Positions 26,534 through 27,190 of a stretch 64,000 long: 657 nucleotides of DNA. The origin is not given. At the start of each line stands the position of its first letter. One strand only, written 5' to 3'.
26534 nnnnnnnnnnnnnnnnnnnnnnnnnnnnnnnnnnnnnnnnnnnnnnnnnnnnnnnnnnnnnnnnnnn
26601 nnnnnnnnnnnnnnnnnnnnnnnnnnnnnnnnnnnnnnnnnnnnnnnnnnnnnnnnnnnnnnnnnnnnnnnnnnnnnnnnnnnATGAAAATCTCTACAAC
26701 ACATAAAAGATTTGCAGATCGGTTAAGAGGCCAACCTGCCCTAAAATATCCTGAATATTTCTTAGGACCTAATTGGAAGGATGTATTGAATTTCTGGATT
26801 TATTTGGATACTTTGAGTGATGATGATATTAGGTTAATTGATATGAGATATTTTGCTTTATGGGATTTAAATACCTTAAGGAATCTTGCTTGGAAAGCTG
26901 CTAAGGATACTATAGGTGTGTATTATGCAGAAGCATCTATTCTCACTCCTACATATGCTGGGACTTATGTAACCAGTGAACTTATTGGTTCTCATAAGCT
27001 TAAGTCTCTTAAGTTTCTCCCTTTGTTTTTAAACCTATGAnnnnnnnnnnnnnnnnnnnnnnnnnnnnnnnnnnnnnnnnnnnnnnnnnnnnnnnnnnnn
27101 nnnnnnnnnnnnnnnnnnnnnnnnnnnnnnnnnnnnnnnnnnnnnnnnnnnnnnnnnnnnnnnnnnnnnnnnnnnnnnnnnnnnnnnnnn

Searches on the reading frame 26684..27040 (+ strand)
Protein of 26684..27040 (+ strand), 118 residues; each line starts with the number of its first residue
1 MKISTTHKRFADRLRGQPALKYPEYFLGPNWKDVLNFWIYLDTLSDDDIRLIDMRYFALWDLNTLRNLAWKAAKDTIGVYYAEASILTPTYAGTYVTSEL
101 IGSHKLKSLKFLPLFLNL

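Call 34: search_protein_families(library=ncbifam, proteins=[window:26684-27040:+], max_evalue=1)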
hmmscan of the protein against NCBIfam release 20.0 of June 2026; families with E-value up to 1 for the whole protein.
window:26684-27040:+ (118 aa): 0 families

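Call 43: search_dna_similar(query=window:26684-27037:+, collection=phages, mode=protein, max_evalue=0.001)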
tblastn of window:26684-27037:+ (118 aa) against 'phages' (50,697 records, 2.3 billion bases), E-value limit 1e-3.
No match.
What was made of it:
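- Tried and rejected: tblastn of a typical family member against 50,697 phage records gave no match (call 43).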

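Call 72: search_protein_families(library=padloc, proteins=[window:26684-27040:+], max_evalue=0.1)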
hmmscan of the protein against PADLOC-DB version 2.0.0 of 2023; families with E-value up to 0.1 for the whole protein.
window:26684-27040:+ (118 aa): 0 families
